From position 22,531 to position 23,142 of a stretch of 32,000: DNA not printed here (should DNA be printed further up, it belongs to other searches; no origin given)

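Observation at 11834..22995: Two paralogous four-cysteine, Cys/Gly-tailed DUF2249-like proteins bracket the narGHJI-narK island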

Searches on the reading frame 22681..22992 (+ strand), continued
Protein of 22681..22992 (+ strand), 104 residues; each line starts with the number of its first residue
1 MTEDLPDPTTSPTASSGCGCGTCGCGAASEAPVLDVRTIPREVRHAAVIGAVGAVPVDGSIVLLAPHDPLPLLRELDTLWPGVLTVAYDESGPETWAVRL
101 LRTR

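Call 44: fold_search(model_id=the predicted structure, library=pdb)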
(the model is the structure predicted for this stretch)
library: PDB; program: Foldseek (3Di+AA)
matches with E <= 10: 1134; with E <= 0.001: 0
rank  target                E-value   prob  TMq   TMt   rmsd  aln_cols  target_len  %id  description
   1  8h27_D                9.1e-03  1.00  0.51  0.33   4.3        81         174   17  Crystal structure of MnmM from S. aureus complexed with SAM (2.04 A) (released 2023-01-25)
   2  8h26_F                3.2e-02  0.99  0.50  0.33   3.9        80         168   11  Crystal structure of MnmM from S. aureus complexed with SAH (1.50 A) (released 2023-01-18)
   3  8h26_D                3.5e-02  0.99  0.51  0.33   3.9        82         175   16  Crystal structure of MnmM from S. aureus complexed with SAH (1.50 A) (released 2023-01-18)
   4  8h27_C                3.7e-02  0.99  0.51  0.34   4.5        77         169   16  Crystal structure of MnmM from S. aureus complexed with SAM (2.04 A) (released 2023-01-25)
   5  2zzn_A                7.2e-02  0.80  0.39  0.15   5.7        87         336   11  The complex structure of aTrm5 and tRNACys (released 2009-09-15)
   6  8j4c_A                8.2e-02  0.95  0.51  0.15  11.0        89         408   13  YeeE(TsuA)-YeeD(TsuB) complex for thiosulfate uptake (released 2024-03-27)
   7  7yri_C                9.4e-02  0.96  0.46  0.27   3.6        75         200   16  S-adenosylmethionine sensor upstream of mTORC1 (released 2023-08-16)
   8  2lxr_MODEL_1_A        1.0e-01  0.99  0.55  0.72   2.6        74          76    4  Solution structure of HP1264 from Helicobacter pylori (released 2012-10-03)
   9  3ou6_C                1.2e-01  0.30  0.29  0.16  12.6        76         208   17  DhpI-SAM complex (released 2010-10-27)
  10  9ko3_B                1.3e-01  0.87  0.41  0.29   4.0        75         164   12  Crystal structure of Agrobacterium tumefaciens PmtA with SAH (released 2025-04-23)
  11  7yri_D                1.4e-01  0.87  0.45  0.26   3.1        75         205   16  S-adenosylmethionine sensor upstream of mTORC1 (released 2023-08-16)
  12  8h0s_D                1.4e-01  0.85  0.45  0.30   4.5        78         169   19  Crystal structure of MnmM from B. subtilis complexed with Gln-TTG anti-codon stem loop and SAM (2.90 A) (released 2023-01-25)
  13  3cjq_A                1.4e-01  0.84  0.42  0.20   3.4        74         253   22  Ribosomal protein L11 methyltransferase (PrmA) in complex with dimethylated ribosomal protein L11 in space group P2121 (released 2008-05-20)
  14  3ofj                  1.4e-01  0.77  0.41  0.27   5.4        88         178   12  Crystal structure of N-methyltransferase NodS from Bradyrhizobium japonicum WM9 (released 2010-10-27)
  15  3evz                  1.5e-01  0.63  0.41  0.25   5.2        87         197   10  Crystal structure of Methyltransferase from Pyrococcus furiosus (released 2008-11-11)
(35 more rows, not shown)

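Call 58: search_protein_families(library=pfam, proteins=[P0066, P0082, P0099, P0101, P0150, P0063, P0091, P0058, P0036, P0041], max_evalue=0.001)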
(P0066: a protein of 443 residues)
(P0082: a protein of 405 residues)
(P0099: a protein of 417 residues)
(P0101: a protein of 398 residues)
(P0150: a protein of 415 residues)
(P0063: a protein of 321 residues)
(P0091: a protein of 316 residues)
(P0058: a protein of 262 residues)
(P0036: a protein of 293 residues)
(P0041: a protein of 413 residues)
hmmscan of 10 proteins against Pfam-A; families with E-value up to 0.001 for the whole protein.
P0066 (443 aa): 3 families
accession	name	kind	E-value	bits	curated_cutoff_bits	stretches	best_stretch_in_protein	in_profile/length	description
PF10006.14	DUF2249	-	1e-24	86.5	29.5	1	367-435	1-69/70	Uncharacterized conserved protein (DUF2249)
PF01814.28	Hemerythrin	-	6.2e-06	27.1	25.3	1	167-294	2-127/127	Hemerythrin HHE cation binding domain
PF07883.17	Cupin_2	-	0.00043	20.4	27.2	0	62-105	20-65/70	Cupin domain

P0082 (405 aa): 3 families
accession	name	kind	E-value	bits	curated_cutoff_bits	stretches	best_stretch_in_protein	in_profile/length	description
PF10006.14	DUF2249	-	2.4e-24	85.4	29.5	1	320-389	1-70/70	Uncharacterized conserved protein (DUF2249)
PF01814.28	Hemerythrin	-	2.1e-08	35.1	25.3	1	152-276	4-127/127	Hemerythrin HHE cation binding domain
PF07883.17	Cupin_2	-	1.9e-05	24.7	27.2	1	53-110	7-64/70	Cupin domain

P0099 (417 aa): 3 families
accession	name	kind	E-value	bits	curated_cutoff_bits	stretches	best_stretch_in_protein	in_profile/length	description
PF10006.14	DUF2249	-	8.7e-23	80.4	29.5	1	345-413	1-69/70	Uncharacterized conserved protein (DUF2249)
PF07883.17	Cupin_2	-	6.4e-08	32.6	27.2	1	45-107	4-66/70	Cupin domain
PF01814.28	Hemerythrin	-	3.8e-05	24.6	25.3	1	160-285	2-126/127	Hemerythrin HHE cation binding domain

P0101 (398 aa): 2 families
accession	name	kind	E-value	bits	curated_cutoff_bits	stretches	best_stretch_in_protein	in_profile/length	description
PF10006.14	DUF2249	-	2.5e-23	82.1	29.5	1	325-393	1-69/70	Uncharacterized conserved protein (DUF2249)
PF07883.17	Cupin_2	-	5.7e-08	32.8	27.2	1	44-106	3-67/70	Cupin domain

P0150 (415 aa): 2 families
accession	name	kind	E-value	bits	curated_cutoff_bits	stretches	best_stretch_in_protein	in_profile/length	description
PF10006.14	DUF2249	-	2.1e-54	181.7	29.5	2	339-408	1-70/70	Uncharacterized conserved protein (DUF2249)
PF01814.28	Hemerythrin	-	1.9e-14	54.6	25.3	1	9-132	3-127/127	Hemerythrin HHE cation binding domain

P0063 (321 aa): 2 families
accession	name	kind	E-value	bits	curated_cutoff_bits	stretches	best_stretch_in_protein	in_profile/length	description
PF10006.14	DUF2249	-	2e-23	82.4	29.5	1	250-317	1-68/70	Uncharacterized conserved protein (DUF2249)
PF01814.28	Hemerythrin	-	7.1e-07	30.2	25.3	1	46-124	31-109/127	Hemerythrin HHE cation binding domain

P0091 (316 aa): 1 family
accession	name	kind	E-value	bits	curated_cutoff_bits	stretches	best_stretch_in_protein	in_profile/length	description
PF10006.14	DUF2249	-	8.1e-26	90.1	29.5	1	246-315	1-70/70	Uncharacterized conserved protein (DUF2249)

P0058 (262 aa): 2 families
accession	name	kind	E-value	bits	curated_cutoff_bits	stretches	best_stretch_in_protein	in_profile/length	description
PF10006.14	DUF2249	-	1.9e-24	85.7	29.5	1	188-257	1-70/70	Uncharacterized conserved protein (DUF2249)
PF01814.28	Hemerythrin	-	0.00017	22.5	25.3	1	46-128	30-117/127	Hemerythrin HHE cation binding domain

P0036 (293 aa): 2 families
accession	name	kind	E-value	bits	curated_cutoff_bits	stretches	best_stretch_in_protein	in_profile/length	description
PF10006.14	DUF2249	-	2.1e-24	85.5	29.5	1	224-293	1-70/70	Uncharacterized conserved protein (DUF2249)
PF01814.28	Hemerythrin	-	8.5e-16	59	25.3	1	15-141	2-127/127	Hemerythrin HHE cation binding domain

P0041 (413 aa): 2 families
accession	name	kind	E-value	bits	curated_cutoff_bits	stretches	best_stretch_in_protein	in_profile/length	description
PF10006.14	DUF2249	-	5.7e-58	193.1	29.5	2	340-409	1-70/70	Uncharacterized conserved protein (DUF2249)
PF01814.28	Hemerythrin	-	2.3e-11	44.7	25.3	2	10-98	2-89/127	Hemerythrin HHE cation binding domain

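Call 69: find_homologous_proteins(query=L009:9497-10324:+, max_evalue=0.001)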
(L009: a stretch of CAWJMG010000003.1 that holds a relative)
Query L009:9497-10324:+ (276 aa): 1759 proteins with E <= 0.001 among 8000 candidates; the best 120 are listed.
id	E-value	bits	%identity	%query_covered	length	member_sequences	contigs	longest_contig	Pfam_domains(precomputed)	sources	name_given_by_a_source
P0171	1.2e-166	571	97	100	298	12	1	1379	PF01814.29,PF10006.15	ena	-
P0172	5.1e-149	513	88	100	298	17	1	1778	PF01814.29,PF10006.15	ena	-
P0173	1.3e-143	495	87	99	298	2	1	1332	PF01814.29,PF10006.15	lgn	-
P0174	1.4e-136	472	82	100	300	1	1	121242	PF01814.29,PF10006.15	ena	-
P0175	8.3e-126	437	78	100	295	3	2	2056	PF01814.29,PF10006.15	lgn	-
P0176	1.1e-124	433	77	100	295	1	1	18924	PF01814.29,PF10006.15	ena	-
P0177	1.3e-108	381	88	75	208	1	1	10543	PF01814.29,PF10006.15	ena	-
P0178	3.2e-108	379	72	94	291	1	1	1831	PF01814.29,PF10006.15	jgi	jgi:uncharacterized protein (DUF2249 family)/iron-sulfur cluster repair protein YtfE (RIC family)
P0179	7.2e-106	372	71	94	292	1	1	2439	PF01814.29,PF10006.15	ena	-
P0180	1.9e-104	367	70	94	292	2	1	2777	PF01814.29,PF10006.15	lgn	-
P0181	4.1e-103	363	70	94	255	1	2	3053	PF01814.29,PF10006.15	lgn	-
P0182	1.1e-101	358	67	100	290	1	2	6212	PF01814.29,PF10006.15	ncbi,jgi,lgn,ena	ncbi:MAG TPA: DUF2249 domain-containing protein [Actinomycetes bacterium]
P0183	8.0e-93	329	59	100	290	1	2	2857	PF01814.29,PF10006.15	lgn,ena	-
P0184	1.8e-92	328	61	100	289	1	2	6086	PF01814.29,PF10006.15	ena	-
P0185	2.1e-92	327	61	93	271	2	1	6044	PF01814.29,PF10006.15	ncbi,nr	ncbi:MAG TPA: DUF2249 domain-containing protein [Kineosporiaceae bacterium]|nr:DUF2249 domain-contai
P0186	4.2e-92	326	63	100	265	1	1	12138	PF01814.29,PF10006.15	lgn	-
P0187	2.1e-90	321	61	100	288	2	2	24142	PF01814.29,PF10006.15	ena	-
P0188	3.6e-90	320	60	93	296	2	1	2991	PF01814.29,PF10006.15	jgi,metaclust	metaclust:\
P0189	1.3e-89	318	60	93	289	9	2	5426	PF01814.29,PF10006.15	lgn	-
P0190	1.9e-89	318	60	93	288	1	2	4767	PF01814.29,PF10006.15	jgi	jgi:uncharacterized protein (DUF2249 family)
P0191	2.2e-89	317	59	99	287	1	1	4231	PF01814.29,PF10006.15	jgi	jgi:uncharacterized protein (DUF2249 family)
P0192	1.1e-88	315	58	93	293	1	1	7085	PF01814.29,PF10006.15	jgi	jgi:uncharacterized protein (DUF2249 family)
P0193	7.5e-88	312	58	100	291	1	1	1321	PF01814.29,PF10006.15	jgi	jgi:uncharacterized protein (DUF2249 family)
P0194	6.5e-87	309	59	87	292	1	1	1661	PF01814.29,PF10006.15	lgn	-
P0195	1.0e-85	305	57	100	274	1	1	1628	PF01814.29,PF10006.15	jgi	jgi:uncharacterized protein (DUF2249 family)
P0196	3.4e-85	304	59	100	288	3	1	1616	PF01814.29,PF10006.15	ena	-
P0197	4.3e-85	303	59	93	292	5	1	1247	PF01814.29,PF10006.15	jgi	jgi:uncharacterized protein (DUF2249 family)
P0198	3.7e-84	300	61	82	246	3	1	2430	PF01814.29,PF10006.15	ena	-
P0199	6.4e-84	300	58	99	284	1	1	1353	PF01814.29,PF10006.15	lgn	-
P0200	2.7e-83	298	59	100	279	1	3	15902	PF01814.29,PF10006.15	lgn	-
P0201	4.2e-83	297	59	99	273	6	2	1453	PF01814.29,PF10006.15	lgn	-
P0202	4.9e-83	297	59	99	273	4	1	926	PF01814.29,PF10006.15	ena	-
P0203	1.3e-82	295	61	100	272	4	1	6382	PF01814.29,PF10006.15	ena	-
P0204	7.3e-82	293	60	93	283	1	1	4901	PF01814.29,PF10006.15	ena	-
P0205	7.6e-82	293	61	99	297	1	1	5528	PF01814.29,PF10006.15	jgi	jgi:uncharacterized protein (DUF2249 family)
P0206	9.5e-82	292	60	99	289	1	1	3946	PF01814.29,PF10006.15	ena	-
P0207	9.5e-82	292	57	100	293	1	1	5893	PF01814.29,PF10006.15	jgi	jgi:uncharacterized protein (DUF2249 family)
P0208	9.6e-82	292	59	93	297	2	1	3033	PF01814.29,PF10006.15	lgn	-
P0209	1.4e-81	292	59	93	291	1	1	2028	PF01814.29,PF10006.15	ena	-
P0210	2.4e-81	291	58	93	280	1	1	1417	PF01814.29,PF10006.15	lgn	-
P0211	2.7e-81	291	60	100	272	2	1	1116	PF01814.29,PF10006.15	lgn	-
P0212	5.1e-81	290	56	99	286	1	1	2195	PF01814.29,PF10006.15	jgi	jgi:uncharacterized protein (DUF2249 family)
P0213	6.1e-81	290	61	93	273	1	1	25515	PF01814.29,PF10006.15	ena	-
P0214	7.4e-81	290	59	99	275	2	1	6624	PF01814.29,PF10006.15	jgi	jgi:uncharacterized protein (DUF2249 family)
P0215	1.5e-80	289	57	100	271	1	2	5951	PF01814.29,PF10006.15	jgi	jgi:uncharacterized protein (DUF2249 family)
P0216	1.6e-80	288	60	93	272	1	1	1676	PF01814.29,PF10006.15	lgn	-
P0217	2.8e-80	288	58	100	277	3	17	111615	PF01814.29,PF10006.15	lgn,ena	-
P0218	3.9e-80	287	60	93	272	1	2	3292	PF01814.29,PF10006.15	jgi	jgi:uncharacterized protein (DUF2249 family)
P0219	6.1e-80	287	61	99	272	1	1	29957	PF01814.29,PF10006.15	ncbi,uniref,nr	ncbi:DUF2249 domain-containing protein [Blastococcus sp. TF02A-26]|uniref:DUF2249 domain-containing 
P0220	9.0e-80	286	57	93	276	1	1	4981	PF01814.29,PF10006.15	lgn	-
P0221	2.8e-79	284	59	93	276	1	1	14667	PF01814.29,PF10006.15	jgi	jgi:uncharacterized protein (DUF2249 family)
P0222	4.5e-79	284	61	99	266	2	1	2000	PF01814.29,PF10006.15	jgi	jgi:uncharacterized protein (DUF2249 family)/iron-sulfur cluster repair protein YtfE (RIC family)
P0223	6.1e-79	283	56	99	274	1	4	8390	PF01814.29,PF10006.15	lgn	-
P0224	1.2e-78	282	59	99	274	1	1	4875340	PF01814.29,PF10006.15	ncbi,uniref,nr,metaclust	ncbi:DUF2249 domain-containing protein [Blastococcus saxobsidens]|uniref:Hemerythrin HHE cation bind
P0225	2.2e-78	281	56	100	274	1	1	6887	PF01814.29,PF10006.15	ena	-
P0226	2.3e-78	281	60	93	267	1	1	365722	PF01814.29,PF10006.15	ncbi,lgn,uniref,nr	ncbi:DUF2249 domain-containing protein [Blastococcus tunisiensis]|uniref:Uncharacterized conserved p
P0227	3.1e-78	281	60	93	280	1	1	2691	PF01814.29,PF10006.15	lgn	-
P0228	3.4e-78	281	55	100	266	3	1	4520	PF01814.29,PF10006.15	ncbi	-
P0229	5.1e-78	280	53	93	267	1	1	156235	PF01814.29,PF10006.15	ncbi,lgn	-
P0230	7.3e-78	280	58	93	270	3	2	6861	PF01814.29,PF10006.15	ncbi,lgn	-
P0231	1.4e-77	279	52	72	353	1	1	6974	PF01814.29,PF10006.15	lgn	-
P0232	1.9e-77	278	57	99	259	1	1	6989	PF01814.29,PF10006.15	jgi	jgi:uncharacterized protein (DUF2249 family)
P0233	2.0e-77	278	55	99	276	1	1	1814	PF01814.29,PF10006.15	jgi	jgi:uncharacterized protein (DUF2249 family)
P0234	3.7e-77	277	54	100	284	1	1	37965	PF01814.29,PF10006.15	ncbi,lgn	-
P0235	4.8e-77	277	57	100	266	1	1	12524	PF01814.29,PF10006.15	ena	-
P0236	8.3e-77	276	55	99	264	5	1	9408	PF01814.29,PF10006.15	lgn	-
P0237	8.3e-77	276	56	99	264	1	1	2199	PF01814.29,PF10006.15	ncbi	-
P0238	1.2e-76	276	58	100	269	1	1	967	PF01814.29,PF10006.15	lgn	-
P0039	1.9e-76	275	47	77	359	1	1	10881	PF01814.29,PF10006.15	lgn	-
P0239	2.3e-76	275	55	100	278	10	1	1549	PF01814.29,PF10006.15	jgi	jgi:uncharacterized protein (DUF2249 family)/iron-sulfur cluster repair protein YtfE (RIC family)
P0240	2.4e-76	275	57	100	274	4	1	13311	PF01814.29,PF10006.15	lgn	-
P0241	5.0e-76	274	58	93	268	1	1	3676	PF01814.29,PF10006.15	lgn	-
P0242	6.6e-76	273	56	100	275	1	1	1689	PF01814.29,PF10006.15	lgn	-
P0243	6.7e-76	273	53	99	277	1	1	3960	PF01814.29,PF10006.15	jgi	jgi:uncharacterized protein (DUF2249 family)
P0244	6.7e-76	273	59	93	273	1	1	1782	PF01814.29,PF10006.15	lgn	-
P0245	9.9e-76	273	60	91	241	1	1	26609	PF01814.29,PF10006.15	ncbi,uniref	ncbi:DUF2249 domain-containing protein, partial [Blastococcus sp. CCUG 61487]|uniref:DUF2249 domain-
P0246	1.0e-75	273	57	100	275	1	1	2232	PF01814.29,PF10006.15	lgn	-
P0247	1.0e-75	273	54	100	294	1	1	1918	PF01814.29,PF10006.15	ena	-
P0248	1.8e-75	272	57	99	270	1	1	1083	PF01814.29,PF10006.15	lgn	-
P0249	1.9e-75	272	58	93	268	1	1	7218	PF01814.29,PF10006.15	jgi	jgi:uncharacterized protein (DUF2249 family)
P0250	2.1e-75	272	54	99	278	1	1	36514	PF01814.29,PF10006.15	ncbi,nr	ncbi:MAG TPA: DUF2249 domain-containing protein [Segeticoccus sp.]|nr:DUF2249 domain-containing prot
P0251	2.3e-75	272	57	99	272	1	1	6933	PF01814.29,PF10006.15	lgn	-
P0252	3.2e-75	271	55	99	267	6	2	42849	PF01814.29,PF10006.15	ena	-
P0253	3.3e-75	271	59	100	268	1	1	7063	PF01814.29,PF10006.15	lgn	-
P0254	4.2e-75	271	55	99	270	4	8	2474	PF01814.29,PF10006.15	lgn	-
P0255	4.7e-75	271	53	94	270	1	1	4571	PF01814.29,PF10006.15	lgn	-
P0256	7.3e-75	270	54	99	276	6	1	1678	PF01814.29,PF10006.15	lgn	-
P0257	8.4e-75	270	58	93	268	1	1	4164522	PF01814.29,PF10006.15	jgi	jgi:uncharacterized protein (DUF2249 family)/iron-sulfur cluster repair protein YtfE (RIC family)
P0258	8.7e-75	270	54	100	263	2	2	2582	PF01814.29,PF10006.15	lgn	-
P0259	1.0e-74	269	54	100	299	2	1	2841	PF01814.29,PF10006.15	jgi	-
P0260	1.1e-74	269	55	94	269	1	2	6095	PF01814.29,PF10006.15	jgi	jgi:uncharacterized protein (DUF2249 family)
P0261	1.2e-74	269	53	99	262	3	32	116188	PF01814.29,PF10006.15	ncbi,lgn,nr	ncbi:MAG TPA: DUF2249 domain-containing protein [Jiangellaceae bacterium]|nr:DUF2249 domain-containi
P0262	1.4e-74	269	55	80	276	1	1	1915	PF01814.29,PF10006.15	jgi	jgi:uncharacterized protein (DUF2249 family)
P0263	1.8e-74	269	55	100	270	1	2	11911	PF01814.29,PF10006.15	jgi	jgi:uncharacterized protein (DUF2249 family)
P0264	2.0e-74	269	54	99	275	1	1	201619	PF01814.29,PF10006.15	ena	-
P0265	2.0e-74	269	56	93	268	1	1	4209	PF01814.29,PF10006.15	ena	-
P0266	2.0e-74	268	55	100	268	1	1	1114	PF01814.29,PF10006.15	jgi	jgi:uncharacterized protein (DUF2249 family)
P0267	2.1e-74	268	53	100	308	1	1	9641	PF01814.29,PF10006.15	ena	-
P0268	2.1e-74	268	55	99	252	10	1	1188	PF01814.29,PF10006.15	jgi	jgi:uncharacterized protein (DUF2249 family)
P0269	2.5e-74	268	55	99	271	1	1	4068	PF01814.29,PF10006.15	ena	-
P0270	2.8e-74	268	55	100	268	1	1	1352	PF01814.29,PF10006.15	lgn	-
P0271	3.4e-74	268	55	99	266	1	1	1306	PF01814.29,PF10006.15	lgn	-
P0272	3.8e-74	268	57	100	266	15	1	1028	PF01814.29,PF10006.15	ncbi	-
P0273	4.2e-74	267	60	58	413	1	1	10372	PF01814.29,PF10006.15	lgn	-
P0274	4.3e-74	267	52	93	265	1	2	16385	PF01814.29,PF10006.15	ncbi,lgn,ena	-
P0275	5.8e-74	267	54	99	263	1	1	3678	PF01814.29,PF10006.15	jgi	jgi:uncharacterized protein (DUF2249 family)/iron-sulfur cluster repair protein YtfE (RIC family)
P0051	7.2e-74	267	55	99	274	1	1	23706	PF01814.29,PF10006.15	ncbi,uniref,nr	ncbi:MAG TPA: DUF2249 domain-containing protein [Segeticoccus sp.]|uniref:DUF2249 domain-containing 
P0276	7.5e-74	267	53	91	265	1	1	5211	PF01814.29,PF10006.15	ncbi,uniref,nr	ncbi:DUF2249 domain-containing protein [Streptomyces sp. GC420]|uniref:DUF2249 domain-containing pro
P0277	7.8e-74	267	52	99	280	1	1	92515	PF01814.29,PF10006.15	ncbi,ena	-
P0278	9.8e-74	266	54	100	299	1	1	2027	PF01814.29,PF10006.15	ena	-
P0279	1.1e-73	266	59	100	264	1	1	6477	PF01814.29,PF10006.15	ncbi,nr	ncbi:MAG: DUF2249 domain-containing protein [Pseudonocardia sp.]|nr:DUF2249 domain-containing protei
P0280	1.1e-73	266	55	99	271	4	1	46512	PF01814.29,PF10006.15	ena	-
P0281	1.2e-73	266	56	99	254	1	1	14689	PF01814.29,PF10006.15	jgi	jgi:uncharacterized protein (DUF2249 family)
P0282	1.2e-73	266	58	99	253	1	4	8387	PF01814.29,PF10006.15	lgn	-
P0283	1.3e-73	266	54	100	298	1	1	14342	PF01814.29,PF10006.15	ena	-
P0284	1.7e-73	265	55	99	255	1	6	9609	PF01814.29,PF10006.15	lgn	-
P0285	1.7e-73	265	53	94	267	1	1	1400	PF01814.29,PF10006.15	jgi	jgi:uncharacterized protein (DUF2249 family)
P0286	1.7e-73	265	57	99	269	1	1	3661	PF01814.29,PF10006.15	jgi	jgi:uncharacterized protein (DUF2249 family)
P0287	2.1e-73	265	54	99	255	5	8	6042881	PF01814.29,PF10006.15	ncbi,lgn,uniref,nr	ncbi:hypothetical protein K875_03829 [Mycobacterium [tuberculosis] TKK-01-0051]|uniref:Hemerythrin-l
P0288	2.5e-73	265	57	93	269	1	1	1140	PF01814.29,PF10006.15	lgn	-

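Call 75: find_encoding_contigs(protein=P0224, flank=8000, max_places=1)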
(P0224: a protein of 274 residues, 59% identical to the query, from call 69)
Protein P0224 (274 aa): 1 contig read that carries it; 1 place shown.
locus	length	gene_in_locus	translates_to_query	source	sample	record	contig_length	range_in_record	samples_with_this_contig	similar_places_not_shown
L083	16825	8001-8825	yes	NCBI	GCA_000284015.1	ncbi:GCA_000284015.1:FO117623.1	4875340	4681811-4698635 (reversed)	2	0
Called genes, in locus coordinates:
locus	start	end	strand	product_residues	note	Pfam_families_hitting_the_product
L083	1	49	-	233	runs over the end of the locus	PF09339:HTH_IclR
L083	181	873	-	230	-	PF01814:Hemerythrin, PF10006:DUF2249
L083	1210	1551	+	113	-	PF13237:Fer4_10 (faint), PF12838:Fer4_7 (weak), PF00037:Fer4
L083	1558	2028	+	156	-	-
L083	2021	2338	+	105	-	PF10006:DUF2249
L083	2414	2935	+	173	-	-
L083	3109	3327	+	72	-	-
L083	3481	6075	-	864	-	PF13473:Cupredoxin_1 (weak), PF07732:Cu-oxidase_3, PF07731:Cu-oxidase_2 (weak)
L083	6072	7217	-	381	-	-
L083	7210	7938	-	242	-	PF12802:MarR_2 (weak), PF12840:HTH_20, PF09339:HTH_IclR (weak), PF13412:HTH_24 (faint)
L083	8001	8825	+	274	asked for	PF01814:Hemerythrin, PF10006:DUF2249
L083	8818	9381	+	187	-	PF07291:MauE, PF07681:DoxX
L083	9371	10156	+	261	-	PF13462:Thioredoxin_4, PF01323:DSBA (weak)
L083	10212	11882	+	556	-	PF02771:Acyl-CoA_dh_N (weak), PF02770:Acyl-CoA_dh_M, PF00441:Acyl-CoA_dh_1, PF08028:Acyl-CoA_dh_2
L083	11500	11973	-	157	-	PF01814:Hemerythrin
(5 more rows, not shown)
